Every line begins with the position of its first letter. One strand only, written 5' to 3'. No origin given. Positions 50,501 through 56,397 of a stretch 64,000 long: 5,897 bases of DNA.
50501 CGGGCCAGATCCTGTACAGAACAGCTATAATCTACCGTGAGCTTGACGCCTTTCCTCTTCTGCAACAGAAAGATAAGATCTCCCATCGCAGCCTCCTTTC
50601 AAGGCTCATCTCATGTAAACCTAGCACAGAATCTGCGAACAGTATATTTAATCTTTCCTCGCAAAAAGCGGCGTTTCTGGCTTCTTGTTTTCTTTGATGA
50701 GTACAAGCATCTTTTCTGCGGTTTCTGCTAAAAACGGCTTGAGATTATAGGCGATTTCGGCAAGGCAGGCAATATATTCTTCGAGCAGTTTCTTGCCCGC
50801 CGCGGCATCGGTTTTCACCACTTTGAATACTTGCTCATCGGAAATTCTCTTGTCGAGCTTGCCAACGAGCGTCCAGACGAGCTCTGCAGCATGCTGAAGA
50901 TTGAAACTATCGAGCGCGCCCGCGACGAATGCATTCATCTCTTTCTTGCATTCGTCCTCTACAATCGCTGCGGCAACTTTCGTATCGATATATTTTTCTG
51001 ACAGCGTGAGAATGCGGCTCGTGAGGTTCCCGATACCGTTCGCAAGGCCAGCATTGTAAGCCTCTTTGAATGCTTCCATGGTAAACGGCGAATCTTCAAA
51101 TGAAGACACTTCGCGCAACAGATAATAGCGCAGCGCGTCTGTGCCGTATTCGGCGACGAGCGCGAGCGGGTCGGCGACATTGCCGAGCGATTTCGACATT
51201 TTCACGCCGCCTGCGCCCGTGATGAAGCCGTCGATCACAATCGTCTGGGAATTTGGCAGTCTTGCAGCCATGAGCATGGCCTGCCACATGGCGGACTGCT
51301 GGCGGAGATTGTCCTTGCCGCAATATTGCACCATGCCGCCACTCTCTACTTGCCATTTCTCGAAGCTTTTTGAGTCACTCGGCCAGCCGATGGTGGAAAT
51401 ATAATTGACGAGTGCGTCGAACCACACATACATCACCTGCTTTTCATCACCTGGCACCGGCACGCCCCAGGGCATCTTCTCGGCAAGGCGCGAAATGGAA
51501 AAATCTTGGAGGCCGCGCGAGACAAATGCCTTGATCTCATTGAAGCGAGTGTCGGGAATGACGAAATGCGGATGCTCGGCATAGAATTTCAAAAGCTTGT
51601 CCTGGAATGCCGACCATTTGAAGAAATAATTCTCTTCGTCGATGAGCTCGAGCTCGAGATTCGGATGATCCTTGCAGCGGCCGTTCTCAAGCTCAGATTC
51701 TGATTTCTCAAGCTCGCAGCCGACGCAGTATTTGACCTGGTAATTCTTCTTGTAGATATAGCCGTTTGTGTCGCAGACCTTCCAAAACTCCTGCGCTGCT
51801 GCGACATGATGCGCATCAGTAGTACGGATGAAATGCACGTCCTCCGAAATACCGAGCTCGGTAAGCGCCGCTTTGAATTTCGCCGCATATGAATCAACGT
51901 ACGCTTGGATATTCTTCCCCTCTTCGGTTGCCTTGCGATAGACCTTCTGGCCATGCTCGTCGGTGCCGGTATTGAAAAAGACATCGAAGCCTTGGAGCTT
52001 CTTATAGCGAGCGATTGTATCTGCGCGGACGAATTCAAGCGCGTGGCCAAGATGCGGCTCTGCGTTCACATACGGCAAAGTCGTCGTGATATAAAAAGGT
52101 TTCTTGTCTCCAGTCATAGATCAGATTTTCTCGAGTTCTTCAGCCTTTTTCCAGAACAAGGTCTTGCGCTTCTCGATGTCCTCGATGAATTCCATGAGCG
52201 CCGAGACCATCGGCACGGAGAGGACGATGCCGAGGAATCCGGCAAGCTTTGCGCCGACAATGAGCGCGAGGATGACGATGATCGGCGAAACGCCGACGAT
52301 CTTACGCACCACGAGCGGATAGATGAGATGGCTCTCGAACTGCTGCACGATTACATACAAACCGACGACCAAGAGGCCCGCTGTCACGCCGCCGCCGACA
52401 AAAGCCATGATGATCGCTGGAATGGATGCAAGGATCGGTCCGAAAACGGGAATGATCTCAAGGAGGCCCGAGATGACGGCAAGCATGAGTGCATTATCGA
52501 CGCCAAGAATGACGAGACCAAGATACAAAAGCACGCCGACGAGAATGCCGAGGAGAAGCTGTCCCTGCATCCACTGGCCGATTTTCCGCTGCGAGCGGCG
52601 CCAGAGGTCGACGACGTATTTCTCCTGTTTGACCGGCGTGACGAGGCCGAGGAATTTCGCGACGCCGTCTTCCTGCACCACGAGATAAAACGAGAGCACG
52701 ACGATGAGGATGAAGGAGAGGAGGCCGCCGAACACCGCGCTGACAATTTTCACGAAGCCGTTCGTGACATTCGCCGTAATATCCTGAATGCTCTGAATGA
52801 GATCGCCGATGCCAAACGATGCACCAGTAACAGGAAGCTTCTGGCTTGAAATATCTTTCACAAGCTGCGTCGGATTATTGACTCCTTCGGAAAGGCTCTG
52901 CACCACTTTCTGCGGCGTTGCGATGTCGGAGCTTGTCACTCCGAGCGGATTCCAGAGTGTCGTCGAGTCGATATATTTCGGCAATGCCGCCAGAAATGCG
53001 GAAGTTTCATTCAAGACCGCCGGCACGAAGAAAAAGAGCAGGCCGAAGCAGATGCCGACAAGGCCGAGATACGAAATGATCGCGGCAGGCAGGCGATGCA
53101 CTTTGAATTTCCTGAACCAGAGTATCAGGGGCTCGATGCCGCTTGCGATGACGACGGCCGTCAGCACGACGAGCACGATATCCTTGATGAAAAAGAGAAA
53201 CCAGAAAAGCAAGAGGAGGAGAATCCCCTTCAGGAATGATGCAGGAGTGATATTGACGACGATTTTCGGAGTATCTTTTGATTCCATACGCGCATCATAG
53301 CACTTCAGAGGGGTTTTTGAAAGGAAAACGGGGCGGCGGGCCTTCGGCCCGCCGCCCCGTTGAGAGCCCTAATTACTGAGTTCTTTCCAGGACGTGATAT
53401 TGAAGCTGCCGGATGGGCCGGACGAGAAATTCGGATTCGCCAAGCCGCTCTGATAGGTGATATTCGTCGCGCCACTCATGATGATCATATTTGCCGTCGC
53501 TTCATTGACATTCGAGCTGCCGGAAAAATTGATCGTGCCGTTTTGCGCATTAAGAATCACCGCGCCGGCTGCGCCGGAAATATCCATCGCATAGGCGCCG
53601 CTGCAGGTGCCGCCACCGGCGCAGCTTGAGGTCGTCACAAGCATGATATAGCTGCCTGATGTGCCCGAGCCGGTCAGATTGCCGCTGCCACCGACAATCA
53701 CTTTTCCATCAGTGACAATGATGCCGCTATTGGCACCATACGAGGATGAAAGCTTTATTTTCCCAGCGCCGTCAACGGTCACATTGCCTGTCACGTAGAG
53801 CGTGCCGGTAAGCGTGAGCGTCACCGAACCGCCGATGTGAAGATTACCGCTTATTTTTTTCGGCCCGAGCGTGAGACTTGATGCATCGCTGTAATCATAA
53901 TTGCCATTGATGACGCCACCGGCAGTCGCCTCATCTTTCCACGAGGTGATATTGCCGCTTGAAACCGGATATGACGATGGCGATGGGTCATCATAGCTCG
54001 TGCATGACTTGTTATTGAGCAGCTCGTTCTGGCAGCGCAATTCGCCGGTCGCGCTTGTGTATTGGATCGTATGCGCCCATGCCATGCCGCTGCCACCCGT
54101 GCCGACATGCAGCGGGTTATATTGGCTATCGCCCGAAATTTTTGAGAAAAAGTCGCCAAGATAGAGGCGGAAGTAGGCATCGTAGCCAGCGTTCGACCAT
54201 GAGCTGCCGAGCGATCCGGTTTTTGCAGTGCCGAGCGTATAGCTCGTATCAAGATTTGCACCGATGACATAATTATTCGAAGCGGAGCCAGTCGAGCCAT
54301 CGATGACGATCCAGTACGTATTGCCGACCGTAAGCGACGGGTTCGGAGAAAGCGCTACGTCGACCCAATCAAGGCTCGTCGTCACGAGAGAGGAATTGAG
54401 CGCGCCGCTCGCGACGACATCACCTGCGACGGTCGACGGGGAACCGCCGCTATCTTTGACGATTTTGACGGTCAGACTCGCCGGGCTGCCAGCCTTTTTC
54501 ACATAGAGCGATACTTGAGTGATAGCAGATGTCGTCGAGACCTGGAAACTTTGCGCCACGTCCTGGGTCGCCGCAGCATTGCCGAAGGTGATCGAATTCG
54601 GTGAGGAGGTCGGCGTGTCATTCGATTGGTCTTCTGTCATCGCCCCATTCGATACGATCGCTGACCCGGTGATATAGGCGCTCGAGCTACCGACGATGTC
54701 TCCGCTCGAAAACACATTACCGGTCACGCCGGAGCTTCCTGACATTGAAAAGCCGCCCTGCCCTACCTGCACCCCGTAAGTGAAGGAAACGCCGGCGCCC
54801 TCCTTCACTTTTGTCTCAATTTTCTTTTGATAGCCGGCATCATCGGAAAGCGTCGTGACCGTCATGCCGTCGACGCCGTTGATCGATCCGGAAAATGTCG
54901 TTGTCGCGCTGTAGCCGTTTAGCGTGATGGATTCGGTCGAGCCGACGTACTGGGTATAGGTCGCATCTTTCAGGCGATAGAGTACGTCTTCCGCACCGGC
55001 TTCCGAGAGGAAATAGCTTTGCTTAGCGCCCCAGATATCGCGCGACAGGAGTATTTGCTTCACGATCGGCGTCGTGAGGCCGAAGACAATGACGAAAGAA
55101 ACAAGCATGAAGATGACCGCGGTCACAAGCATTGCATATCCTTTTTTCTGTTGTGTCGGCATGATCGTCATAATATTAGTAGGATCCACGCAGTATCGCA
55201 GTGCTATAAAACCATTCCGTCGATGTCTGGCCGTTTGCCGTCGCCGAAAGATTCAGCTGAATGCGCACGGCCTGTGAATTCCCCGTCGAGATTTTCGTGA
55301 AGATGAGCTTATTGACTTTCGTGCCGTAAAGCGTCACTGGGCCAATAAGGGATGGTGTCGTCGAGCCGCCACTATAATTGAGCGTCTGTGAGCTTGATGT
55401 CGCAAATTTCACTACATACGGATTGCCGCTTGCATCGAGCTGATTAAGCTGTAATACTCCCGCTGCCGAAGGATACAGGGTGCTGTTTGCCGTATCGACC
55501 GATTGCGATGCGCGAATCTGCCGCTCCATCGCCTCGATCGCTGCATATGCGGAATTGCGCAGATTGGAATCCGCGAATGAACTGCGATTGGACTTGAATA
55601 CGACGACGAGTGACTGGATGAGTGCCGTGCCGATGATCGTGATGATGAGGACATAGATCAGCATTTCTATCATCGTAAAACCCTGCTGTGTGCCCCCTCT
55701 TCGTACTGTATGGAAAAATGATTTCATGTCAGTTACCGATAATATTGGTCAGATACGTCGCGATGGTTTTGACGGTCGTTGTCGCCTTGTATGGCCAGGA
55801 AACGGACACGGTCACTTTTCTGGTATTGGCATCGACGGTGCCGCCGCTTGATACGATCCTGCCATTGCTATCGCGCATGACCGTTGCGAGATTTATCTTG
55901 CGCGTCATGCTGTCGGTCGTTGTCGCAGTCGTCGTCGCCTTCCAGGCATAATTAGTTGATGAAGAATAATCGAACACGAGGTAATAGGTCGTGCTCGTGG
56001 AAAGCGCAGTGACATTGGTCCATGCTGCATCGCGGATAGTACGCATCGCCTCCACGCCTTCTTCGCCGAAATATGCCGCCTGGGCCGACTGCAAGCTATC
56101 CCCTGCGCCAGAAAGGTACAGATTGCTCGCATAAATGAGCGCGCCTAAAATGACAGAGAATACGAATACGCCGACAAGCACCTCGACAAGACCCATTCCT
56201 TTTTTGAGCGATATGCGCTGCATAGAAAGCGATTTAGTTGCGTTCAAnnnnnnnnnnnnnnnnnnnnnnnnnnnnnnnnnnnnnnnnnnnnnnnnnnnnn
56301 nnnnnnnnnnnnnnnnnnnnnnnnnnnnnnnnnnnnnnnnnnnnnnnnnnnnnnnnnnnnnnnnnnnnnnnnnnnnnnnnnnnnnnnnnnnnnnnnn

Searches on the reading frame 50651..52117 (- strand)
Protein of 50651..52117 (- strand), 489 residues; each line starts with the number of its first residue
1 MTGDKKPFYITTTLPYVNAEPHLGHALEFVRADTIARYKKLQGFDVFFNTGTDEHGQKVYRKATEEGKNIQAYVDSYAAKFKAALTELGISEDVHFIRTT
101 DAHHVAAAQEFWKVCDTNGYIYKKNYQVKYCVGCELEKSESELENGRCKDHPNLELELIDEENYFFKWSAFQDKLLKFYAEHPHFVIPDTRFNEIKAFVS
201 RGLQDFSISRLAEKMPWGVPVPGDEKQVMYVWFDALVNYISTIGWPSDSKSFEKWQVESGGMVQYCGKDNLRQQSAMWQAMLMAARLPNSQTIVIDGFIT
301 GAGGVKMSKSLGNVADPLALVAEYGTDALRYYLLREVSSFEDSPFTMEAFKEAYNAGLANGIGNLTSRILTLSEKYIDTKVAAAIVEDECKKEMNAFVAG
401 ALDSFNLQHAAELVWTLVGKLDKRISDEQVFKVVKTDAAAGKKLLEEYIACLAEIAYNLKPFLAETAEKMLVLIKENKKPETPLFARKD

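Call 9: search_protein_families(library=ncbifam, proteins=[window:50651-52117:-], max_evalue=0.01)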
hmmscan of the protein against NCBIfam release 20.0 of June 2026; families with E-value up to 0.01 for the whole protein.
window:50651-52117:- (489 aa): 22 families
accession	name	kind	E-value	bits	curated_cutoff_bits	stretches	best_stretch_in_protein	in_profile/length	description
NF008900.0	PRK12267.1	equivalog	9.6e-139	463.8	598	1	5-475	3-477/648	methionine--tRNA ligase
TIGR00398.1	metG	equivalog_domain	1.9e-116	389.9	336.35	2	142-479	163-506/530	methionine--tRNA ligase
NF001100.0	PRK00133.1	equivalog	2.2e-82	277.6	587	2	131-476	158-504/676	methionine--tRNA ligase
NF008860.0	PRK11893.2-2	equivalog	1.2e-71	242.4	761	3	8-140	3-135/583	methionine--tRNA ligase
TIGR00422.1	valS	equivalog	9.8e-38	129.7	612.1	2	225-417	447-641/863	valine--tRNA ligase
NF009687.0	PRK13208.1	equivalog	5.7e-33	114.1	738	2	4-147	36-193/801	valine--tRNA ligase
NF004349.1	PRK05729.1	equivalog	1.5e-30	106.1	704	2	225-469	437-678/860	valine--tRNA ligase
TIGR00392.1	ileS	equivalog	6.7e-30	103.9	621.4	2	226-423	533-733/861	isoleucine--tRNA ligase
TIGR00396.1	leuS_bact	equivalog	1.2e-28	99.8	548.4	2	4-177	27-202/843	leucine--tRNA ligase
NF008957.0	PRK12300.1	subfamily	9.3e-23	80.1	677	2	4-65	30-91/946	leucine--tRNA ligase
NF011492.0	PRK14900.1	equivalog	2.6e-18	65.3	1783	2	225-371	453-595/1044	valine--tRNA ligase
NF000540.1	alt_ValS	exception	1e-17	63.4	900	2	275-410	544-676/827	valine--tRNA ligase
NF008859.0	PRK11893.2-1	equivalog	2.5e-17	63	553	2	8-138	4-135/498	methionine--tRNA ligase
TIGR00435.1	cysS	equivalog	4e-14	52.5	340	2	19-132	33-145/466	cysteine--tRNA ligase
NF008863.0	PRK11893.2-5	equivalog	8.2e-14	51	551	2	5-108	4-108/531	methionine--tRNA ligase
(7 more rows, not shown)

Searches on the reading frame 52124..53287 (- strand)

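Call 9: search_protein_families(library=ncbifam, proteins=[window:52124-53287:-], max_evalue=0.01)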
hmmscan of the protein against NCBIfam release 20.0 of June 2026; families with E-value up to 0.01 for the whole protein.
window:52124-53287:- (388 aa): 3 families
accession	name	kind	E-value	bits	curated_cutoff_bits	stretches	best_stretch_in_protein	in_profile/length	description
TIGR02872.1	spore_ytvI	equivalog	1.5e-28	100.2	198.15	1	24-362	9-330/341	sporulation integral membrane protein YtvI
NF045801.1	efflux_ABUW_0982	equivalog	1.8e-25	89.7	675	2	165-370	139-345/392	chloramphenicol efflux transporter CxpE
NF008930.0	PRK12287.1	subfamily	2.6e-13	50.3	318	1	180-361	139-318/344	AI-2E family transporter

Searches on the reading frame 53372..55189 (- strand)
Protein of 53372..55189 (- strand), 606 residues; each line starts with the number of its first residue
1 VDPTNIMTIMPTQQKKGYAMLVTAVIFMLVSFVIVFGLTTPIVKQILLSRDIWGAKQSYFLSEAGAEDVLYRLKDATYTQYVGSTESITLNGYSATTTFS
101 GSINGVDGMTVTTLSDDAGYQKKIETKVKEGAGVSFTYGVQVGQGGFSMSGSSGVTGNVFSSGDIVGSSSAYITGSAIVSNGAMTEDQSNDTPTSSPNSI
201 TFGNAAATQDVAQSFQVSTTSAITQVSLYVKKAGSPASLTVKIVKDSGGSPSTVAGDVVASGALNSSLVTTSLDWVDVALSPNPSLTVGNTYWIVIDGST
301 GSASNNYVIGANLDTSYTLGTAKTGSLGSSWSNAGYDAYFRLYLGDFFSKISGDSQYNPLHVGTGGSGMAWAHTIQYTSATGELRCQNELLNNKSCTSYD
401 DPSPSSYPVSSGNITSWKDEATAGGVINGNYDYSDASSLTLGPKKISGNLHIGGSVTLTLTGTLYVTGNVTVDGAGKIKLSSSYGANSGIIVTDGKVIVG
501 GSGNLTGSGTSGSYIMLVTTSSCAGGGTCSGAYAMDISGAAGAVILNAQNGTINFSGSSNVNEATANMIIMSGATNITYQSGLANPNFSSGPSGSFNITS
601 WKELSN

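Call 9: search_protein_families(library=ncbifam, proteins=[window:53372-55189:-], max_evalue=0.01)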
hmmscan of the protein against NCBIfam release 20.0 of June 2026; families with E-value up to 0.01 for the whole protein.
window:53372-55189:- (606 aa): 1 family
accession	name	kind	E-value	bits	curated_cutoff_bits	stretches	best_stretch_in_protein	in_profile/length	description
NF041539.1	choice_anch_R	domain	2.9e-06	27.3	30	1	197-336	6-146/155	choice-of-anchor R domain-containing protein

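Call 72: search_protein_families(library=pfam, proteins=[window:53372-55189:-], max_evalue=0.001)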
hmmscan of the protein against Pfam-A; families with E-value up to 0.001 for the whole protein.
window:53372-55189:- (606 aa): 1 family
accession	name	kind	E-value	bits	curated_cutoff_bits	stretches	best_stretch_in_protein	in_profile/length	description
PF18886.6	DUF5649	-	0.00041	21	25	1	429-482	2-56/68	Repeats of unknown function (DUF5649)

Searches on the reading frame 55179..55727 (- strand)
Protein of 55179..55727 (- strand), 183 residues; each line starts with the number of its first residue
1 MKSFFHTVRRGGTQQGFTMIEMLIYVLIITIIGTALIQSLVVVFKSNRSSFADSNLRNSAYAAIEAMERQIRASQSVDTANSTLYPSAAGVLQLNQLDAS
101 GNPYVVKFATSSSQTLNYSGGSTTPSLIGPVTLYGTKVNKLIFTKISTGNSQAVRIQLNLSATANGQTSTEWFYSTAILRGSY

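Call 9: search_protein_families(library=ncbifam, proteins=[window:55179-55727:-], max_evalue=0.01)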
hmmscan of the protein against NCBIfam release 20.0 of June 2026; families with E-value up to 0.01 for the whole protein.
window:55179-55727:- (183 aa): 11 families
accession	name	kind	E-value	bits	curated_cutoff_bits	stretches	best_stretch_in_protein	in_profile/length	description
TIGR02523.1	type_IV_pilV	equivalog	2.7e-05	24.7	52.2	1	14-87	1-74/139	type IV pilus modification protein PilV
NF041002.1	pilin_ComGF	equivalog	4.7e-05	23.6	80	1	14-80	1-64/139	competence type IV pilus minor pilin ComGF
NF041013.1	T4P_ComGE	equivalog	0.00032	20.8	49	1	15-72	4-61/83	competence type IV pilus minor pilin ComGE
NF038304.1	EPS_HpsC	equivalog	0.00054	19.6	200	1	11-71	17-77/318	hormogonium polysaccharide secretion pseudopilin HpsC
TIGR02532.1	IV_pilin_GFxxxE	domain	0.0017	18.1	16.3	1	14-36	1-23/24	prepilin-type N-terminal cleavage/methylation domain-containing protein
TIGR01708.2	typeII_sec_gspH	equivalog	0.0019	18.2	80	1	14-40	1-27/169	type II secretion system minor pseudopilin GspH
TIGR02599.1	TIGR02599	subfamily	0.0031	16.8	256.5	1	16-74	1-59/361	Verru_Chthon cassette protein C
TIGR01711.1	gspJ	equivalog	0.0043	16.9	64.85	1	15-77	1-61/192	type II secretion system minor pseudopilin GspJ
NF041775.1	typeIV_PilA_Myxo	equivalog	0.0055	16.7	400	1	13-62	9-57/214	type IV pilin protein PilA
NF040982.1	ComGD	equivalog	0.0066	16.9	70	0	14-124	1-111/139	competence type IV pilus minor pilin ComGD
NF040999.1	pilin_ComGC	equivalog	0.0074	16.5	75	0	14-32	1-19/84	competence type IV pilus major pilin ComGC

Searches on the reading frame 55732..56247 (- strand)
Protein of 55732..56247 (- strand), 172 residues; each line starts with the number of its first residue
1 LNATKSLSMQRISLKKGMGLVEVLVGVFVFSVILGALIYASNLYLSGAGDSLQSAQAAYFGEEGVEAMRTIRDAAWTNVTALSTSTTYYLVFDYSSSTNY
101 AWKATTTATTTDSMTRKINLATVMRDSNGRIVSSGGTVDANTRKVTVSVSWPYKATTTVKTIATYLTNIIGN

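Call 9: search_protein_families(library=ncbifam, proteins=[window:55732-56247:-], max_evalue=0.01)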
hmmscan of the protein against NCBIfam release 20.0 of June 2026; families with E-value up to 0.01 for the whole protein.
window:55732-56247:- (172 aa): 1 family
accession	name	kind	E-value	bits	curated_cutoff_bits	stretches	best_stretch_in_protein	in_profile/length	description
TIGR02523.1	type_IV_pilV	equivalog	9.6e-07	29.4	52.2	1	16-151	2-138/139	type IV pilus modification protein PilV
